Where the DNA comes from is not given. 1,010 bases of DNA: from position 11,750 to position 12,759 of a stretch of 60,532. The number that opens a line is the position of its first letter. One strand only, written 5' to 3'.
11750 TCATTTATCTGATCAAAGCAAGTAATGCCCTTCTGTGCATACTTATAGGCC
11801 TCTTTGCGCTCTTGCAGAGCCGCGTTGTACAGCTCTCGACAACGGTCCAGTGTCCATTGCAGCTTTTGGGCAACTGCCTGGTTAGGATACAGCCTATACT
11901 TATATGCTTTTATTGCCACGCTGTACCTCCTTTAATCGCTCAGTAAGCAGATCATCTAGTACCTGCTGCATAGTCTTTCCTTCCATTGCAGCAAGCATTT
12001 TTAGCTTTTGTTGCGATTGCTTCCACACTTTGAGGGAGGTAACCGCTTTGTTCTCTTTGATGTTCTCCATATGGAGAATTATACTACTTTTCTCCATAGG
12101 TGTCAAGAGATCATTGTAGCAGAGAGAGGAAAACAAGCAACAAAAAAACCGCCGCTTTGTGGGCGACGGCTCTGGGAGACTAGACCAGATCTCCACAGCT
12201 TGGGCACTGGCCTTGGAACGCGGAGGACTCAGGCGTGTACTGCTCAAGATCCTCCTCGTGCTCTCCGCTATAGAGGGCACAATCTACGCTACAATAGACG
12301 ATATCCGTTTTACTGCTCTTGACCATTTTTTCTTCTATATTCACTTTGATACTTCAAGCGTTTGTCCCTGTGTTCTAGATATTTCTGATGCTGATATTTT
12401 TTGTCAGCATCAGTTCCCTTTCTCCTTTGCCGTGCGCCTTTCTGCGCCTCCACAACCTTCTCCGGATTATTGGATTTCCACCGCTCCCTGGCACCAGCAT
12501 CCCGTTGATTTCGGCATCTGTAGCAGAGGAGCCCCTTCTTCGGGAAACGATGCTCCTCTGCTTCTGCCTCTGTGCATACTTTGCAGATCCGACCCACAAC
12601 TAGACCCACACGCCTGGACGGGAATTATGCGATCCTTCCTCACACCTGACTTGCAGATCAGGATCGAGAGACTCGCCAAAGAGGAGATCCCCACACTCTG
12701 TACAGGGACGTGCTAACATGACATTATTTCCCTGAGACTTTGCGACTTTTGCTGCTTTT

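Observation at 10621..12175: Self-contained RHH-TnpB unit: consensus promoter with operator palindromes, leaderless RHH gene overlapping an apparently active tnpB, and no transposase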

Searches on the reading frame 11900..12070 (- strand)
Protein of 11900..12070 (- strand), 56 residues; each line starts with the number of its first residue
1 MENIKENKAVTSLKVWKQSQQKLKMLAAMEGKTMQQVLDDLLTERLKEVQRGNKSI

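Call 3: search_protein_families(library=pfam, proteins=[window:11900-12070:-], max_evalue=0.1)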
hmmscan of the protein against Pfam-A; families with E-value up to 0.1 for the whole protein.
window:11900-12070:- (56 aa): 3 families
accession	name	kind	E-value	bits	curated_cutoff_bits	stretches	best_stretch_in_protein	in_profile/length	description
PF23807.1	RHH_10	-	0.0016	19.1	27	1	5-51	20-66/84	Ribbon-helix-helix protein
PF09386.16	ParD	-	0.0017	19.2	27.3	1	14-45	7-39/80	Antitoxin ParD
PF20605.4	Antitox_RHH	-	0.0028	18.2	27.2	1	20-40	16-40/50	Antitoxin-like ribbon-helix-helix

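Call 54: search_solved_structures(query=window:11900-12070:-, show_alignments=3, max_evalue=10)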
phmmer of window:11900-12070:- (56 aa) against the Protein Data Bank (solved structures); distinct sequences matched with E-value up to 10: 2.
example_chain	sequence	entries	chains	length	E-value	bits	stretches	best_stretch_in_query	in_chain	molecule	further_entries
2an7_A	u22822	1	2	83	0.084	16.4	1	15-38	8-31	Protein parD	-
4rzp_A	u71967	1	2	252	1.4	12.6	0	13-50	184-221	Engineered Protein OR366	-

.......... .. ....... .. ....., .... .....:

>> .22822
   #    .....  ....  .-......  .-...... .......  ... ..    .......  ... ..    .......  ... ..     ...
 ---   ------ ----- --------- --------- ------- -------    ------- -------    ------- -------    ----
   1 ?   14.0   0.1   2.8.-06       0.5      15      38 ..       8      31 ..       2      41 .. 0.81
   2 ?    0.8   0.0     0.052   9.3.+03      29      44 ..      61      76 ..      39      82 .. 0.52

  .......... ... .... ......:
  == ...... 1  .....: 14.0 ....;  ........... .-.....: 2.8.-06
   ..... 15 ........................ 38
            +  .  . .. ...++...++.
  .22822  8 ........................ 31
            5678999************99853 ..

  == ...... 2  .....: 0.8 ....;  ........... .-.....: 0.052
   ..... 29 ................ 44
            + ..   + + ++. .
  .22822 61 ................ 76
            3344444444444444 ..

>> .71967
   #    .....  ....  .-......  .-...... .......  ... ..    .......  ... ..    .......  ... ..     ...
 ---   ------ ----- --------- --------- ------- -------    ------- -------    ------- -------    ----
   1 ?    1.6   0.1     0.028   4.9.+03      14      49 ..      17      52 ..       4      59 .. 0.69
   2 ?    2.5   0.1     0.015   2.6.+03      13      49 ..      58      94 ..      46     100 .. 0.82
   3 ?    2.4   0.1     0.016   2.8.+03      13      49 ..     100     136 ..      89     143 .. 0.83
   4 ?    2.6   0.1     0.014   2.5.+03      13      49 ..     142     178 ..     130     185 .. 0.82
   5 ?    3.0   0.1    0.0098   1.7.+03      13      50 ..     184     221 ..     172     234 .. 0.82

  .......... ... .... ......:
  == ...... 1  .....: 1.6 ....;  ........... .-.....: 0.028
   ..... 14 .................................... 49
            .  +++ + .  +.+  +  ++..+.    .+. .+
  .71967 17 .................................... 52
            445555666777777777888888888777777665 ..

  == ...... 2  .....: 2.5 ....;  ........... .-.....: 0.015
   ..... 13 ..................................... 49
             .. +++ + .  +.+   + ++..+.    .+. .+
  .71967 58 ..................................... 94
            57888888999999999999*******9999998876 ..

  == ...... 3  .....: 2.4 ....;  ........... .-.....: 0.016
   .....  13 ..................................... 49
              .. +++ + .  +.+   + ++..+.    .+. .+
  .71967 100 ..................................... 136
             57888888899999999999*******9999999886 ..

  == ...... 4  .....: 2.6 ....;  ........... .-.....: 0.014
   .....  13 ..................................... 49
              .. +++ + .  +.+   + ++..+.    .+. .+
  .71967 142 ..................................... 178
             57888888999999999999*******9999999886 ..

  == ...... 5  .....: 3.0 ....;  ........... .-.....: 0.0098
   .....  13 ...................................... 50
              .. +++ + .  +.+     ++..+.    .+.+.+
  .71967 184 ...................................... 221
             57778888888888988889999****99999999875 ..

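Call 55: find_homologous_proteins(query=window:11900-12070:-, max_evalue=0.001)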
Query window:11900-12070:- (56 aa): 5 proteins with E <= 0.001 among 5 candidates.
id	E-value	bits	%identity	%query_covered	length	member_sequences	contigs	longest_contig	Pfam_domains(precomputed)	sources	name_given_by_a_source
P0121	2.7e-26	106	100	100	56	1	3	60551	-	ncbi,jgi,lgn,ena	-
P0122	2.6e-16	75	70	100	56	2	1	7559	-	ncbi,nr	ncbi:MAG TPA: hypothetical protein VL461_11510 [Dictyobacter sp.]|nr:hypothetical protein [Dictyobac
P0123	3.8e-14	68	66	100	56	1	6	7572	-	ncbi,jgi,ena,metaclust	metaclust:\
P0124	3.4e-13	65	78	82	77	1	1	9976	-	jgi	jgi:hypothetical protein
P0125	3.5e-13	65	78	82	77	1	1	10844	-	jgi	jgi:hypothetical protein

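Call 56: find_encoding_contigs(protein=P0122, flank=3000, max_places=3)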
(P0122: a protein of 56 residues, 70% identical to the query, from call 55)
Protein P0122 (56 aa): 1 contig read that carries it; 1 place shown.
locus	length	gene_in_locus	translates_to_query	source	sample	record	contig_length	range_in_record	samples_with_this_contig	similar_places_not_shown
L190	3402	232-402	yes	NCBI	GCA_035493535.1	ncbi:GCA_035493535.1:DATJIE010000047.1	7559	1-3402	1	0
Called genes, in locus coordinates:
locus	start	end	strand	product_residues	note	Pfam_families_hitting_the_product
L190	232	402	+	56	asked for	-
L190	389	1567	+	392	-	PF12323:HTH_OrfB_IS605, PF01385:OrfB_IS605, PF07282:Cas12f1-like_TNB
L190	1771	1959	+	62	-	-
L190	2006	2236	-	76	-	-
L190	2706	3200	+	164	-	-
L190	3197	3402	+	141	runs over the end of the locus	-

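Call 57: find_encoding_contigs(protein=P0123, flank=3000, max_places=6)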
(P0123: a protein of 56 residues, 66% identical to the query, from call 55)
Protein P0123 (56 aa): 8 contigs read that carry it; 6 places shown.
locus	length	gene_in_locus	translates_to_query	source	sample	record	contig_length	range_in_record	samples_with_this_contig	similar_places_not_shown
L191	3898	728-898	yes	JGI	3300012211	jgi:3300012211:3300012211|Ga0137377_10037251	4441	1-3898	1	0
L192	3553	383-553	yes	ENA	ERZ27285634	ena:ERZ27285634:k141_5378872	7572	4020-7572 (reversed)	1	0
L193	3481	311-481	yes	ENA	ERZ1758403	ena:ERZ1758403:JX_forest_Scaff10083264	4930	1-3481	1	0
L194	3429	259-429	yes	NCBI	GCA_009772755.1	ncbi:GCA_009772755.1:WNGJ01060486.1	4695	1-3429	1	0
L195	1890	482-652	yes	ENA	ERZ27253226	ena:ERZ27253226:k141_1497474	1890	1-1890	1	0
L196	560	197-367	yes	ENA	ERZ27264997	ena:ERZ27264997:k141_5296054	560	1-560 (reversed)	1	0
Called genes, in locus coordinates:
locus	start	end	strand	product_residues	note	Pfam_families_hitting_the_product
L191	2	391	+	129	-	?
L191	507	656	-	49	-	-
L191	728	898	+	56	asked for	-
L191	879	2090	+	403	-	PF12323:HTH_OrfB_IS605, PF01385:OrfB_IS605, PF07282:Cas12f1-like_TNB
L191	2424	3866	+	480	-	PF04851:ResIII, PF00270:DEAD, PF16203:ERCC3_RAD25_C, PF00271:Helicase_C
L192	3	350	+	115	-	?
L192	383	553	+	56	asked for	-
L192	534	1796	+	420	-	PF12323:HTH_OrfB_IS605, PF01385:OrfB_IS605, PF07282:Cas12f1-like_TNB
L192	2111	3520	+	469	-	PF00270:DEAD, PF04851:ResIII, PF16203:ERCC3_RAD25_C, PF00271:Helicase_C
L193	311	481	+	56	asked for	-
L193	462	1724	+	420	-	PF12323:HTH_OrfB_IS605, PF01385:OrfB_IS605, PF07282:Cas12f1-like_TNB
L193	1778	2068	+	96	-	-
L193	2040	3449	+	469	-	PF00270:DEAD, PF04851:ResIII, PF16203:ERCC3_RAD25_C, PF00271:Helicase_C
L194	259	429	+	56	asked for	-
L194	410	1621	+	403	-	PF12323:HTH_OrfB_IS605, PF01385:OrfB_IS605, PF07282:Cas12f1-like_TNB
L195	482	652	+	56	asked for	-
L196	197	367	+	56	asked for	-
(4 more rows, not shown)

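Call 58: find_encoding_contigs(protein=P0124, flank=3000, max_places=3)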
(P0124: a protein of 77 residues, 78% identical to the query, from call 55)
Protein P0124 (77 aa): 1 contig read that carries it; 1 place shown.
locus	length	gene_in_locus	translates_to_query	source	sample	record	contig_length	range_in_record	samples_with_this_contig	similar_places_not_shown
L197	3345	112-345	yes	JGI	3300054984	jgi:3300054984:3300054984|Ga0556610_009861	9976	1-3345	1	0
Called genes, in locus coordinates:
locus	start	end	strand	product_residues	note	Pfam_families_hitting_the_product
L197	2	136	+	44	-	?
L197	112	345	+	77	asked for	-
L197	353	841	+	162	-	-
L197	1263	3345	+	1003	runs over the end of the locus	PF09250:Prim-Pol, PF08708:PriCT_1 (faint), PF08706:D5_N, PF03288:Pox_D5 (weak)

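Call 71: search_solved_structures(query=A3, max_evalue=1, show_alignments=2)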
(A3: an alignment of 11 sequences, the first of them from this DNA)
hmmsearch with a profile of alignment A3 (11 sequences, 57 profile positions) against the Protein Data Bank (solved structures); distinct sequences matched with E-value up to 1: 1.
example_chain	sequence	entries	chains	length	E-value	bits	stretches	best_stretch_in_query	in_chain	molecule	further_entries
2an7_A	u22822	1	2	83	0.06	16.3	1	15-38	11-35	Protein parD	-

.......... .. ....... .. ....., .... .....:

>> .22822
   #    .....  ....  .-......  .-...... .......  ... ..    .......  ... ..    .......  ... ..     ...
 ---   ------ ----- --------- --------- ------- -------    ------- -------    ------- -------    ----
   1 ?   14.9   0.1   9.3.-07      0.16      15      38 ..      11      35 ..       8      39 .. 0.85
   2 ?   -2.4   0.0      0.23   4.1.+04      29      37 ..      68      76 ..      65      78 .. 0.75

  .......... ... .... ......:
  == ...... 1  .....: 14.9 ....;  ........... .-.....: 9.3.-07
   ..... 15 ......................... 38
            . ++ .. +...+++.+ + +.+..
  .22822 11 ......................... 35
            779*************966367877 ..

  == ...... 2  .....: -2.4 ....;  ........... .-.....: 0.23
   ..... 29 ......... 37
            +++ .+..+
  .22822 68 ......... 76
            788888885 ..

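Call 72: search_protein_families(library=pfam, alignment_id=A3, max_evalue=0.01)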
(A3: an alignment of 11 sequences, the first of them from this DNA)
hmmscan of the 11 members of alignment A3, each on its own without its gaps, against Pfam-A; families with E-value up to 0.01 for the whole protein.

A. member 1, seq(56 aa): 3 families
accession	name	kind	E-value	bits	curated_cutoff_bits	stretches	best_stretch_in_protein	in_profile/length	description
PF23807.1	RHH_10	-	0.0016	19.1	27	1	5-51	20-66/84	Ribbon-helix-helix protein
PF09386.16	ParD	-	0.0017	19.2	27.3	1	14-45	7-39/80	Antitoxin ParD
PF20605.4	Antitox_RHH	-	0.0028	18.2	27.2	1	20-40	16-40/50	Antitoxin-like ribbon-helix-helix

B. families by the number of members that match (of 11 scanned): 7 families
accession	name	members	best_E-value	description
PF23807.1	RHH_10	4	1e-06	Ribbon-helix-helix protein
PF20605.4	Antitox_RHH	2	0.00089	Antitoxin-like ribbon-helix-helix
PF09386.16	ParD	2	0.0017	Antitoxin ParD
PF17105.10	BRD4_CDT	1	0.0018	C-terminal domain of bromodomain protein 4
PF19276.4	HD_assoc_2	1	0.0047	HD associated region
PF21432.3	56B_RHH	1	0.0074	56B-like, Ribbon-helix-helix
PF00210.30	Ferritin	1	0.0098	Ferritin-like domain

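Call 81: predict_structure(alignment_id=A5)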
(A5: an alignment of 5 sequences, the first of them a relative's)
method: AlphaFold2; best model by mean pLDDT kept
length: 56 residues; sequences in the alignment: 5
mean_pLDDT: 85.0   pTM: 0.56
mean pLDDT of the five models: 85.0, 84.1, 83.3, 82.4, 81.7
residues with pLDDT >= 90: 33; 70-90: 14; 50-70: 7; < 50: 2
segments of 3 or more residues with pLDDT < 50: none
pLDDT, mean of each block of 10 residues (from residue 1): 65 90 95 95 91 67
secondary structure, 60 per line:
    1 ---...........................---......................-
elements in order: H4-30 H34-55

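Call 83: search_protein_families(library=phrogs, proteins=[L191:2424-3866:+, L197:1263-3345:+], max_evalue=0.00001)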
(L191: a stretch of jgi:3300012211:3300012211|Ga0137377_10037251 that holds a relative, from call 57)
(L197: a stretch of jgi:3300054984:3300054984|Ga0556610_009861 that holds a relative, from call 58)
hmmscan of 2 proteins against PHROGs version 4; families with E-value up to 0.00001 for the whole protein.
L191:2424-3866:+ (480 aa): 5 families
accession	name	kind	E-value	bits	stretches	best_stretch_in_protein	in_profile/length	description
phrog_16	-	DNA, RNA and nucleotide metabolism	3.9e-56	191.8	1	97-462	265-596/986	DNA helicase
phrog_62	-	DNA, RNA and nucleotide metabolism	4.7e-19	68.4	1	90-242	684-849/1881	DNA helicase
phrog_16259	-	DNA, RNA and nucleotide metabolism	3.9e-12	47.1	1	99-218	112-236/330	DNA helicase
phrog_9690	-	DNA, RNA and nucleotide metabolism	2.7e-11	44.1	1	394-455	195-257/306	DNA helicase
phrog_6819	-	DNA, RNA and nucleotide metabolism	1.5e-07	31.3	0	107-216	23-144/645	Holliday junction branch migration helicase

L197:1263-3345:+ (694 aa): 7 families
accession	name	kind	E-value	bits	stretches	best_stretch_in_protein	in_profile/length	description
phrog_1156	-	DNA, RNA and nucleotide metabolism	5.8e-42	145.2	1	9-691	11-681/855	DNA primase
phrog_6088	-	DNA, RNA and nucleotide metabolism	1.7e-30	107.2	1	410-690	338-627/772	DNA primase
phrog_1829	-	DNA, RNA and nucleotide metabolism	3.4e-20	72.8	1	410-691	330-622/772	DNA primase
phrog_2478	-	DNA, RNA and nucleotide metabolism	9.9e-17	61.3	1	409-690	410-702/854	DNA polymerase/primase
phrog_864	-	DNA, RNA and nucleotide metabolism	4.4e-11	43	1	368-691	161-482/1064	DNA primase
phrog_16950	-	DNA, RNA and nucleotide metabolism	2e-08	33.6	1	492-691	477-681/843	DNA primase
phrog_5852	-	DNA, RNA and nucleotide metabolism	2.4e-08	34.6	1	17-171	73-231/242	DNA polymerase/primase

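Call 84: fold_search(model_id=the predicted structure, library=pdb)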
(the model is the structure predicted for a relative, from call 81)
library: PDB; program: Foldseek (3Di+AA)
matches with E <= 10: 81; with E <= 0.001: 0
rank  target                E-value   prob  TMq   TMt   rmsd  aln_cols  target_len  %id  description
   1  6ajm_C                2.4e+00  0.60  0.60  0.42   0.9        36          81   17  Crystal structure of apo AtaTR (released 2019-01-02)
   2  2ld5_MODEL_1_A        3.0e+00  0.38  0.54  0.46   1.5        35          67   26  Solution NMR-derived complex structure of Hoxa13 DNA binding domain bound to DNA (released 2011-08-10)
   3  4d8j_A                3.0e+00  0.35  0.54  0.22   1.6        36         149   28  Structure of E. coli MatP-mats complex (released 2012-11-21)
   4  4d8j_B                3.0e+00  0.33  0.54  0.23   1.5        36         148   28  Structure of E. coli MatP-mats complex (released 2012-11-21)
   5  7nyw_I                3.2e+00  0.35  0.54  0.24   1.6        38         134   18  Cryo-EM structure of the MukBEF-MatP-DNA head module (released 2021-07-07)
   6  5bng_B                3.8e+00  0.30  0.54  0.51   2.0        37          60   27  monomer of TALE type homeobox transcription factor MEIS1 complexes with specific DNA (released 2015-11-04)
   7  5zjt_A                4.1e+00  0.44  0.54  0.48   0.5        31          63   29  Structure of AbdB/Exd complex bound to a 'Black14' DNA sequence (released 2018-08-29)
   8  4rbo_D                4.1e+00  0.35  0.52  0.54   0.8        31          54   19  Crystal structure of a Nanog homeobox (NANOG) from Homo sapiens at 3.30 A resolution (released 2014-10-01)
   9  6gts_C                4.4e+00  0.33  0.53  0.37   0.9        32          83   19  Structure of the AtaT-AtaR complex bound DNA (released 2019-03-06)
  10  6ajm_E                4.8e+00  0.41  0.64  0.55   0.8        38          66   16  Crystal structure of apo AtaTR (released 2019-01-02)
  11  7q4n_C                4.8e+00  0.16  0.58  0.51   9.9        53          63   23  transcription factor CDX2 bound to hydroxymethylated DNA (released 2022-11-16)
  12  1cqt_A                4.8e+00  0.13  0.49  0.22  12.4        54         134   18  CRYSTAL STRUCTURE OF A TERNARY COMPLEX CONTAINING AN OCA-B PEPTIDE, THE OCT-1 POU DOMAIN, AND AN OCTAMER ELEMENT (released 1999-11-15)
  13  5zjs_A                5.2e+00  0.35  0.54  0.52   0.6        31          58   29  Structure of AbdB/Exd complex bound to a 'Blue14' DNA sequence (released 2018-08-29)
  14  4zn8_A                5.2e+00  0.30  0.70  0.76   1.6        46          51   13  Using molecular dynamics simulations to predict domain swapping of computationally designed protein variants (released 2015-05-27)
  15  5x3t_A                5.6e+00  0.33  0.49  0.40   0.4        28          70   18  VapBC from Mycobacterium tuberculosis (released 2017-06-07)
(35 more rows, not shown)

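Call 93: search_protein_families(library=pfam, proteins=[L197:353-841:+], max_evalue=0.01)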
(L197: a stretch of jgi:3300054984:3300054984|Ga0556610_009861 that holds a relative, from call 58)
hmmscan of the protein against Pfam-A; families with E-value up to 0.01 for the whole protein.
L197:353-841:+ (162 aa): 0 families

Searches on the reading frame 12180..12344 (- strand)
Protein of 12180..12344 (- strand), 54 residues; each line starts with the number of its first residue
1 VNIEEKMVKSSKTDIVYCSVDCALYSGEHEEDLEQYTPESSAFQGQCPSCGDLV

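Call 3: search_protein_families(library=pfam, proteins=[window:12180-12344:-], max_evalue=0.1)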
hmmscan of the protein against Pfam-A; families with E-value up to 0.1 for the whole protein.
window:12180-12344:- (54 aa): 2 families
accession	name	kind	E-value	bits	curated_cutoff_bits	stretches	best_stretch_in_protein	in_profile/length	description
PF18073.7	Zn_ribbon_LapB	-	0.0057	16.8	25.7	1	39-52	9-22/28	Rubredoxin metal binding domain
PF04438.22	zf-HIT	-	0.062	13.5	24.7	0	11-22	17-28/30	HIT zinc finger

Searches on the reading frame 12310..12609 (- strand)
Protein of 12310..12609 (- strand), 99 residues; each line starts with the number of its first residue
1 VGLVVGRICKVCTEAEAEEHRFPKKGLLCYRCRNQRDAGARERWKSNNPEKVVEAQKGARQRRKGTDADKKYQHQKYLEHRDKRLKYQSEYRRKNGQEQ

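Call 3: search_protein_families(library=pfam, proteins=[window:12310-12609:-], max_evalue=0.1)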
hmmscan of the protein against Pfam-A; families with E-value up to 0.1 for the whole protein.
window:12310-12609:- (99 aa): 0 families

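Call 40: find_related_loci(query=window:12310-12609:-, collection=viral_contigs, flank=5000)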
Query window:12310-12609:- (99 aa) in viral_contigs; peptide patterns used: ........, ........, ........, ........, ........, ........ (x = any residue, [..] = any of these).
79 stretches matched a pattern, but none encodes a relative of the query by tblastn (E <= 1e-3).
